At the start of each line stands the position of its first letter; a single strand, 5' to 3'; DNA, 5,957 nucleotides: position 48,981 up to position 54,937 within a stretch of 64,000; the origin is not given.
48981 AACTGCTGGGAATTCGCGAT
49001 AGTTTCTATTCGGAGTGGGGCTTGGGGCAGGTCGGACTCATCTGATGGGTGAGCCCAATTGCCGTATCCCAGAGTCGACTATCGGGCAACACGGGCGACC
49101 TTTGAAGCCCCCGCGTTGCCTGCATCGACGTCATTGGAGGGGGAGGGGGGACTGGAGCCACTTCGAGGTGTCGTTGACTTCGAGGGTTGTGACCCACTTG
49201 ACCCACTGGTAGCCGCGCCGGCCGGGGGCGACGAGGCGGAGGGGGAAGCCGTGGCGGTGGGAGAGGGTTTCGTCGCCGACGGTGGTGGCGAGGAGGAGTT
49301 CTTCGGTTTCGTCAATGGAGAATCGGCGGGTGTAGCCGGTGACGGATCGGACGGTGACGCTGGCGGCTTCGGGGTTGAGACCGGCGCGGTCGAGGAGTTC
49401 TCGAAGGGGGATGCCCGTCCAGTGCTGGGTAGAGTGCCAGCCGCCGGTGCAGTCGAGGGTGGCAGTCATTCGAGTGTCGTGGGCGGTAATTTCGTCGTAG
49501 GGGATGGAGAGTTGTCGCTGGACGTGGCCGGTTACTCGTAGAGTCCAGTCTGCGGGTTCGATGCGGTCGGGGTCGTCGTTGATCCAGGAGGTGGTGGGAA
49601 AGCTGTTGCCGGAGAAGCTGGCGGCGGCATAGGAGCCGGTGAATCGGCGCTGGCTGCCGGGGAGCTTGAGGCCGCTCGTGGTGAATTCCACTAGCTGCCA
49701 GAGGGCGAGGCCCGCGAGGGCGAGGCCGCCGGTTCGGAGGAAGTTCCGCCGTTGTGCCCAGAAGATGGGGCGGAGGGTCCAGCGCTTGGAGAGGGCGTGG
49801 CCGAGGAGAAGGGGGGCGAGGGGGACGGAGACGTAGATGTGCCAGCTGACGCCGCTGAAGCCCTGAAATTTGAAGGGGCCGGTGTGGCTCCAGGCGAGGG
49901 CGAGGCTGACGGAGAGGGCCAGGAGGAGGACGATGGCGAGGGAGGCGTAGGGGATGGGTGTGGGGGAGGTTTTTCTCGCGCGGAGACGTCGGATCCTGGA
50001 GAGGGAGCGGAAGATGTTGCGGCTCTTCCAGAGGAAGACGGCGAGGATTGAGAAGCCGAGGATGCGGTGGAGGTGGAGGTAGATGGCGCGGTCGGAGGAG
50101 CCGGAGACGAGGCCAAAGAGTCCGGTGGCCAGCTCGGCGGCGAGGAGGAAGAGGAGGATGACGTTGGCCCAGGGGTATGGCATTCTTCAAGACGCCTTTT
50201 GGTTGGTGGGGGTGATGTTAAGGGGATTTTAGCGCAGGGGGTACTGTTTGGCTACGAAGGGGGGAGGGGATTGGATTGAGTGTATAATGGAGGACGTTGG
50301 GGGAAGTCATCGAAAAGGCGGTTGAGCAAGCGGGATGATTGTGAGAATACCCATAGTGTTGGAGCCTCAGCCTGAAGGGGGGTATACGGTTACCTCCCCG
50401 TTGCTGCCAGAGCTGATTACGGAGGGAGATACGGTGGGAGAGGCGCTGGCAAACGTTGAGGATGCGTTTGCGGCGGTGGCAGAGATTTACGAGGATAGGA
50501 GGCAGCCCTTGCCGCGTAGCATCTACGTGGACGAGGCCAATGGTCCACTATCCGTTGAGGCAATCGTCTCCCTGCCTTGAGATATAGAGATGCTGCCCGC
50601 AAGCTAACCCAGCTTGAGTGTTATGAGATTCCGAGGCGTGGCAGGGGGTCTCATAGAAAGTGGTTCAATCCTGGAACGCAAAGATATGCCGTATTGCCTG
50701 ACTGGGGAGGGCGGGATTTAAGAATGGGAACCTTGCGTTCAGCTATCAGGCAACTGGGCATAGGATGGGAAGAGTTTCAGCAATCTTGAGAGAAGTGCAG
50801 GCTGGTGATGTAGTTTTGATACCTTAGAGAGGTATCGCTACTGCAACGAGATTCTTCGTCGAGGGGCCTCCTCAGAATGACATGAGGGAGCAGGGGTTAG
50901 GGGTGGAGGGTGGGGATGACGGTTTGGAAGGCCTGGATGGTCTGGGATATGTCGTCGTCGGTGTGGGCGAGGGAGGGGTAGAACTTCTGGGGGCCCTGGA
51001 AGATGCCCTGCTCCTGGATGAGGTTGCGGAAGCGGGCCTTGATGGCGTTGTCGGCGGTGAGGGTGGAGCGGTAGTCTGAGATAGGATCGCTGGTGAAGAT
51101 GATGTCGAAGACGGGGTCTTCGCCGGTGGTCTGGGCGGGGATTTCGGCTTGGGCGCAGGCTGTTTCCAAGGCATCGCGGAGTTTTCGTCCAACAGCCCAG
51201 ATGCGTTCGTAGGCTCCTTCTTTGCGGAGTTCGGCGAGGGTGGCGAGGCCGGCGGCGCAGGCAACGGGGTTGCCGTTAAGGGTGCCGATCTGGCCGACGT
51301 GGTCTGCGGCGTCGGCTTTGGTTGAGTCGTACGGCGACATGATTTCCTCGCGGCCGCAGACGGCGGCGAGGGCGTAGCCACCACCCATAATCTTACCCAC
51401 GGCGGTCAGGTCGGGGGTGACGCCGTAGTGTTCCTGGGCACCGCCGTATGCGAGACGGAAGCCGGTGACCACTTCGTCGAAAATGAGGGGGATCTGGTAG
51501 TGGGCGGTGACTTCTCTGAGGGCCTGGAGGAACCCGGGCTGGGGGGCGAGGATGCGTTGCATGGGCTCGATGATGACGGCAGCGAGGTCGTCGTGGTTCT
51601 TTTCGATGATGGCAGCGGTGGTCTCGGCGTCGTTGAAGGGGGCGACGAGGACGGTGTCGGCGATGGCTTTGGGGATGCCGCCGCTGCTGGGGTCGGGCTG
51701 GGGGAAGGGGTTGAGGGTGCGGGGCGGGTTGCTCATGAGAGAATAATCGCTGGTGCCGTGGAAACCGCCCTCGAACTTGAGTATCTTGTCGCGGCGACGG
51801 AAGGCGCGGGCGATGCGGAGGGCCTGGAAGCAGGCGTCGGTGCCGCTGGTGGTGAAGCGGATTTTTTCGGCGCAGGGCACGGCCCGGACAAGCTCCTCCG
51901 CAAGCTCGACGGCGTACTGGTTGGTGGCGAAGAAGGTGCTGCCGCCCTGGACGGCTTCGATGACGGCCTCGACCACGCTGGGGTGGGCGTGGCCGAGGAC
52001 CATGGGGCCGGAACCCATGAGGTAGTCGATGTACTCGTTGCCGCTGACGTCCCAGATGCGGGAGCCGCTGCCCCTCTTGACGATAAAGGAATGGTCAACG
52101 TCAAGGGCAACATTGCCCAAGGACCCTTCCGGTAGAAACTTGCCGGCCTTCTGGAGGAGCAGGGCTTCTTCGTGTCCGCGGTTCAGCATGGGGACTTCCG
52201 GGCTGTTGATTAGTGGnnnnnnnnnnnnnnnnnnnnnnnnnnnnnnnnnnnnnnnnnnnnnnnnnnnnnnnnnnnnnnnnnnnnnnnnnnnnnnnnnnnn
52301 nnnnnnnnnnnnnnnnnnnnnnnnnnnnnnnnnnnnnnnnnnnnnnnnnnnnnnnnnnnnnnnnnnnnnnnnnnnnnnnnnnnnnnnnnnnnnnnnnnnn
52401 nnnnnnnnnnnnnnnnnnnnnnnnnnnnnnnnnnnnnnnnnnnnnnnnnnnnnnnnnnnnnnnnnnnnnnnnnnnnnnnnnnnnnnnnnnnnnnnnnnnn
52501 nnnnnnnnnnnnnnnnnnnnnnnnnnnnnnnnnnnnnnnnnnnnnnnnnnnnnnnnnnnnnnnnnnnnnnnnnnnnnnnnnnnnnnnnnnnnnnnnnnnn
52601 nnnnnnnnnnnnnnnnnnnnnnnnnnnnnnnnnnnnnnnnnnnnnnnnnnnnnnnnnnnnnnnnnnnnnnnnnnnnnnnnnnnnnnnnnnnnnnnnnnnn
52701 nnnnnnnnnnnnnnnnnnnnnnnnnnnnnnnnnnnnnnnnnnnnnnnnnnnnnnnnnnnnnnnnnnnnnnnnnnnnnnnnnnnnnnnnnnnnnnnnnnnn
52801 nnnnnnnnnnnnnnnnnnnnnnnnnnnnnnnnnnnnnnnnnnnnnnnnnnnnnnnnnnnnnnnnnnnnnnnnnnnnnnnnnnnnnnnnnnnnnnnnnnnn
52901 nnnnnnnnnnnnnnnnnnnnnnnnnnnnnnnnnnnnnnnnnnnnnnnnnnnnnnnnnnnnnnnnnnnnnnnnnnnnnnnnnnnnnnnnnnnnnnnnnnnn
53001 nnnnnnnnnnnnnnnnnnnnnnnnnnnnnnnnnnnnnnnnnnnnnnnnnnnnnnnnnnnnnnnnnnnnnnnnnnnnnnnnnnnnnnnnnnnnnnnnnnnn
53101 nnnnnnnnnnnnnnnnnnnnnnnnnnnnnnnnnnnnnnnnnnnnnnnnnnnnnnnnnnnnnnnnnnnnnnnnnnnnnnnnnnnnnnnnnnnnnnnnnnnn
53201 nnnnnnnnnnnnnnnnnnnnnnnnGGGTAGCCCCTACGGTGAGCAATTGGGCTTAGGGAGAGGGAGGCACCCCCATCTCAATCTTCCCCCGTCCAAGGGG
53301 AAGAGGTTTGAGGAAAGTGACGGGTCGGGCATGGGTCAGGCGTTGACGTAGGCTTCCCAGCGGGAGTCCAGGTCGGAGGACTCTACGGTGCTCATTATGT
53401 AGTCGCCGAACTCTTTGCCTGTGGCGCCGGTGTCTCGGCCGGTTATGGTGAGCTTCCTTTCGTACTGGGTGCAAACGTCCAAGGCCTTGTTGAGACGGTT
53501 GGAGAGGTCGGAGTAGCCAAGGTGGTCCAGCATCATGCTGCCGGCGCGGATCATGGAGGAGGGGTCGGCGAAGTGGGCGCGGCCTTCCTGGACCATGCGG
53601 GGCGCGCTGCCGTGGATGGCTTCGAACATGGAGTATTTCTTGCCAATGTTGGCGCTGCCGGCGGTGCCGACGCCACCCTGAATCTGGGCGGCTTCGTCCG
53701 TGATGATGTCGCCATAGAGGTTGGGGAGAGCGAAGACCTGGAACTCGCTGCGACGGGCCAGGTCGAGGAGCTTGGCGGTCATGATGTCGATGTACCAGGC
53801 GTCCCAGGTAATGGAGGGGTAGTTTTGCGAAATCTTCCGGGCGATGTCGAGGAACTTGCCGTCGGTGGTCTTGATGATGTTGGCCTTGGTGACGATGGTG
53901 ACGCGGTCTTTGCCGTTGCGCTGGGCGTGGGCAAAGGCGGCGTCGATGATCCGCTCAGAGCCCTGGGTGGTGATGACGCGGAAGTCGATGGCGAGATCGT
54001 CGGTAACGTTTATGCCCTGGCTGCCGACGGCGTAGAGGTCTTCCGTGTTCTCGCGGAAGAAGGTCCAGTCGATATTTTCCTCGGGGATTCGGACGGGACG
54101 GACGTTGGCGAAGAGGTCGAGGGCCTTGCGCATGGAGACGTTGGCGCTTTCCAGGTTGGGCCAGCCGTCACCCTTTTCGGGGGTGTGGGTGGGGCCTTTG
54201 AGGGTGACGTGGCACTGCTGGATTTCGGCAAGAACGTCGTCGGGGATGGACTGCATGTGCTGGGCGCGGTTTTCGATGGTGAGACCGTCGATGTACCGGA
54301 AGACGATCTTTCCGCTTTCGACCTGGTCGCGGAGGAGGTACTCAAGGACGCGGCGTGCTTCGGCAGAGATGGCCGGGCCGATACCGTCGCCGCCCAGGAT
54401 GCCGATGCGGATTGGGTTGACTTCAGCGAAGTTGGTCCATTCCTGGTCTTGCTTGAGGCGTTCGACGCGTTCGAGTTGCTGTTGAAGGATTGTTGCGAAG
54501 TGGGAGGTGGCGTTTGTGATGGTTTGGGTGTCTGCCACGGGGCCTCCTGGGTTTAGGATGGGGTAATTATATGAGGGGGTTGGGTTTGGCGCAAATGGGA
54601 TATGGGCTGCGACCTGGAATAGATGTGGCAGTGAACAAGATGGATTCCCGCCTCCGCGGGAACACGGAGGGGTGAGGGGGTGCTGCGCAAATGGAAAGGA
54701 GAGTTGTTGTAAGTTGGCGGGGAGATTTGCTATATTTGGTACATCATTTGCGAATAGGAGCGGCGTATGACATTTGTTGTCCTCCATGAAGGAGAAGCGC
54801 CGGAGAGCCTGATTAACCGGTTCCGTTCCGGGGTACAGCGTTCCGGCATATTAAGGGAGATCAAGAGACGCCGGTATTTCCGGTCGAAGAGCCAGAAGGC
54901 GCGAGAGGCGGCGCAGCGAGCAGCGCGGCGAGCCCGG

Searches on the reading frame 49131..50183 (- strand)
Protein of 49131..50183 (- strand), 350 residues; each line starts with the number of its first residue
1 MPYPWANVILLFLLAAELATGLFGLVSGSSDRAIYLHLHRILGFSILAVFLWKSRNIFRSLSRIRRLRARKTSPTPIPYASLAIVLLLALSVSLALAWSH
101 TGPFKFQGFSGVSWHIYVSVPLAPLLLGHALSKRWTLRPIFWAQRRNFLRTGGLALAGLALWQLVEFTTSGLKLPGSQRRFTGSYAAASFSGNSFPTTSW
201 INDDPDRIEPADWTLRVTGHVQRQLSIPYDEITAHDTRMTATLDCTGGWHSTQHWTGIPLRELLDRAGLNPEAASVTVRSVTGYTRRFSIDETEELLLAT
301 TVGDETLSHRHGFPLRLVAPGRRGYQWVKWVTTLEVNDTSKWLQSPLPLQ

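Call 16: search_protein_families(library=ncbifam, proteins=[window:49131-50183:-], max_evalue=0.00001)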
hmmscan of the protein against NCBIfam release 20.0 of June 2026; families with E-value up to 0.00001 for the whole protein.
window:49131-50183:- (350 aa): 4 families
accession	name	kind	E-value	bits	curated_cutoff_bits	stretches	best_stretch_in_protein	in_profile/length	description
TIGR04555.1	sulfite_DH_soxC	equivalog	5.3e-16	58.6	420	1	240-341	155-259/408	sulfite dehydrogenase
NF052245.1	SorA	equivalog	1.7e-15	56.7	600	1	203-339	84-248/396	SorA family sulfite dehydrogenase catalytic subunit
NF003767.0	PRK05363.1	equivalog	7.2e-12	45.2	207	1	201-339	89-248/320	protein-methionine-sulfoxide reductase catalytic subunit MsrP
NF052247.1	SorT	equivalog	6.2e-07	28.6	570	1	285-338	191-244/387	SorT family sulfite dehydrogenase catalytic subunit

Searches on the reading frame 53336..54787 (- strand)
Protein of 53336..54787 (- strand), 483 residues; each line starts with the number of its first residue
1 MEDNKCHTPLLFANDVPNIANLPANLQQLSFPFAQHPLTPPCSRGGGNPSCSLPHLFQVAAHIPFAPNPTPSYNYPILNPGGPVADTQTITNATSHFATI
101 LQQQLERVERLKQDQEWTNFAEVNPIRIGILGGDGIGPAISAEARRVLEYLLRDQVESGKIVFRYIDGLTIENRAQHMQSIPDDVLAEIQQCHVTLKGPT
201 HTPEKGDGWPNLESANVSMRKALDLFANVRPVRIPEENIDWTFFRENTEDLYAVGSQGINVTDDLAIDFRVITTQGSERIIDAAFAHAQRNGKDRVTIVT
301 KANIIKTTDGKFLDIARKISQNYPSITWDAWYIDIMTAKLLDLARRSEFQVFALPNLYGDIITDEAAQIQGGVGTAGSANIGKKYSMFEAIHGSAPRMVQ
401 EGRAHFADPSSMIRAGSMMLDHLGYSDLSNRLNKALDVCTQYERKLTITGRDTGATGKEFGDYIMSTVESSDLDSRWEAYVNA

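Call 63: search_protein_families(library=ncbifam, proteins=[window:53336-54787:-], max_evalue=1e-20)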
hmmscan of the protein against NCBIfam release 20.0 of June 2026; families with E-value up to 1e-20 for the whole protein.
window:53336-54787:- (483 aa): 16 families
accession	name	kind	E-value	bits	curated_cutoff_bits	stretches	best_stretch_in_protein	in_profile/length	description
NF006673.0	PRK09222.1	equivalog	9.2e-75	252.4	509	1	126-436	5-305/482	NADP-dependent isocitrate dehydrogenase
NF006529.0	PRK08997.1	equivalog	2.6e-67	227.1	510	1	127-461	5-328/335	isocitrate dehydrogenase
TIGR02924.1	ICDH_alpha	equivalog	3.8e-66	224.1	561.35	1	127-435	2-300/473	isocitrate dehydrogenase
TIGR02088.1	LEU3_arch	subfamily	1.6e-65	221.5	409.8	1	130-454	3-311/324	isopropylmalate/isohomocitrate dehydrogenases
NF040626.1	AksF2_Meth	equivalog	2.7e-61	207.6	540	1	127-445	3-307/333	homoisocitrate dehydrogenase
NF040619.1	AksF_Meth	equivalog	1.2e-56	192.3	500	1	127-443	3-324/343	homoisocitrate dehydrogenase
TIGR00175.1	mito_nad_idh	equivalog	7.8e-56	189.6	432.4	1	128-447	6-314/334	isocitrate dehydrogenase (NAD(+))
NF002898.0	PRK03437.1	equivalog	4e-51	174.3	393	1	126-467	5-344/347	3-isopropylmalate dehydrogenase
TIGR02089.1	TTC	equivalog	2.8e-49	167.9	470.4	1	127-453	5-340/352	tartrate dehydrogenase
TIGR00183.1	prok_nadp_idh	equivalog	3.6e-47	161.1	567.3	1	257-441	186-385/417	isocitrate dehydrogenase (NADP(+))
NF006048.0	PRK08194.1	equivalog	9.5e-44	149.9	501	1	126-466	4-347/352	tartrate dehydrogenase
NF005425.0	PRK07006.1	equivalog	6.5e-43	147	490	1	255-439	184-383/416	NADP-dependent isocitrate dehydrogenase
NF005036.0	PRK06451.1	equivalog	2.1e-42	145.4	484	1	124-447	23-383/412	NADP-dependent isocitrate dehydrogenase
NF040855.1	iso_homocit_dh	equivalog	6.8e-39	134.1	680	1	127-468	3-319/345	isocitrate--homoisocitrate dehydrogenase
TIGR00169.1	leuB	equivalog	1.6e-36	126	353.2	1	127-440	1-323/349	3-isopropylmalate dehydrogenase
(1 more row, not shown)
